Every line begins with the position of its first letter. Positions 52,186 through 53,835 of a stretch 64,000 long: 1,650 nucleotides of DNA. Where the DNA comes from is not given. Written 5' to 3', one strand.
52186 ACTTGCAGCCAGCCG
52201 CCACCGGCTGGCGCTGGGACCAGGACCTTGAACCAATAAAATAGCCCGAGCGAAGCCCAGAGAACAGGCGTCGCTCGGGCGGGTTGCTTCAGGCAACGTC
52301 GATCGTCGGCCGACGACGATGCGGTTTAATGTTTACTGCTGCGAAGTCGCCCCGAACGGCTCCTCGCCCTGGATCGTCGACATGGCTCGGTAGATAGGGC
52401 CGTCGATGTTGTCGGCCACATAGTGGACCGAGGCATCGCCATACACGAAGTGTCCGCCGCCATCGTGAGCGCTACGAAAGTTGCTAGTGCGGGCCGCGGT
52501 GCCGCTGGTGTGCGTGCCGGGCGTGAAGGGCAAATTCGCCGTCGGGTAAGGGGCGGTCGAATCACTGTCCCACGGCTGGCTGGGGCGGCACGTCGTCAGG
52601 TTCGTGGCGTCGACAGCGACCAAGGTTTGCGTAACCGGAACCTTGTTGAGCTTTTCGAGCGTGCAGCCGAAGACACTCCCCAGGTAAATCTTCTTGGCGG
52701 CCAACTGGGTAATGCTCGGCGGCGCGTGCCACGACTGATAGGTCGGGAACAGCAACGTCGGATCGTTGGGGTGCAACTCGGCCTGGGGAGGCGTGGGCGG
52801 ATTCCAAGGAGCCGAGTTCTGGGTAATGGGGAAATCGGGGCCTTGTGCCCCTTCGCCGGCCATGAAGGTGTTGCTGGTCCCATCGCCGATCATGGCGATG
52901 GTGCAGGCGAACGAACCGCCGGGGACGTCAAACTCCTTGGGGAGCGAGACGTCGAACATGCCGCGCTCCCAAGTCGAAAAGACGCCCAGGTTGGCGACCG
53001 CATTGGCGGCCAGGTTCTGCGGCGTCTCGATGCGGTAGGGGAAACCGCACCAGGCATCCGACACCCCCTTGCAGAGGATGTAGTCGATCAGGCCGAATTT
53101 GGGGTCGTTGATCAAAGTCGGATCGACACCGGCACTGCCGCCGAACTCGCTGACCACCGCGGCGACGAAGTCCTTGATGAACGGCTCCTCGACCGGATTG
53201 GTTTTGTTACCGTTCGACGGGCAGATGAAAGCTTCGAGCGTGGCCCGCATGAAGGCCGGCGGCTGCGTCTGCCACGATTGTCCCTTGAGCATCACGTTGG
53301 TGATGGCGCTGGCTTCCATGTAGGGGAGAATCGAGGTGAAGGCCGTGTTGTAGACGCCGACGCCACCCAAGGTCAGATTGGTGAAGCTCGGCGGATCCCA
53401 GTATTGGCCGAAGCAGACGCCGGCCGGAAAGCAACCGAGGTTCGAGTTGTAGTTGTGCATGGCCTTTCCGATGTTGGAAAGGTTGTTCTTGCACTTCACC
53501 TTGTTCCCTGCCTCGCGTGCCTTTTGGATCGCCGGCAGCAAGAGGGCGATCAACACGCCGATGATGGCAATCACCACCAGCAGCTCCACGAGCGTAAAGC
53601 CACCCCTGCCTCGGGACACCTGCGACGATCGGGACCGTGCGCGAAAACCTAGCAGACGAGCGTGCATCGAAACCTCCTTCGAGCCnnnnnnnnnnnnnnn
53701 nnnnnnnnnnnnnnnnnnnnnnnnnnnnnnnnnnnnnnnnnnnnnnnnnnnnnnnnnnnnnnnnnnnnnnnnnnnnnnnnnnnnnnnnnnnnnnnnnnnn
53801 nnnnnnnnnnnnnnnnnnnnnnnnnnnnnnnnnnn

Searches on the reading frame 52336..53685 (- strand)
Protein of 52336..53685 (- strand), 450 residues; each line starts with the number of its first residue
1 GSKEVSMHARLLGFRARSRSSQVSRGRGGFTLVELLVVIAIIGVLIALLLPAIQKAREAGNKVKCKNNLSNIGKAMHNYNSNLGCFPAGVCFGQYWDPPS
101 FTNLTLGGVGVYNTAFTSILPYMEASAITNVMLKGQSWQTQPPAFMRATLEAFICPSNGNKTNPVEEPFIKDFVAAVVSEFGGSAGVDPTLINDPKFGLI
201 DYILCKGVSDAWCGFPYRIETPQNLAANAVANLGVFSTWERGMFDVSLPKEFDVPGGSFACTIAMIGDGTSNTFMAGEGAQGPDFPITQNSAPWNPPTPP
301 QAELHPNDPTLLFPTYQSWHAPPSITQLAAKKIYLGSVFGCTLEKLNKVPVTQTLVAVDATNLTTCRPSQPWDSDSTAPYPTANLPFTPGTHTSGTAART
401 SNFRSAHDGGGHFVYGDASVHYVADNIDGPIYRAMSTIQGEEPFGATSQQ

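Call 66: search_protein_families(library=pfam, proteins=[window:52336-53685:-], max_evalue=0.00001)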
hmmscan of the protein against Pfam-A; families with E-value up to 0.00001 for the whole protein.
window:52336-53685:- (450 aa): 2 families
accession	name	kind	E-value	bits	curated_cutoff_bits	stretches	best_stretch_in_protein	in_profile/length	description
PF07596.16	SBP_bac_10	-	8.2e-30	105.2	23.3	1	54-428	1-266/268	Protein of unknown function (DUF1559)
PF07963.17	N_methyl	-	3.6e-07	29.9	21.2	1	25-50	2-27/27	Prokaryotic N-terminal methylation motif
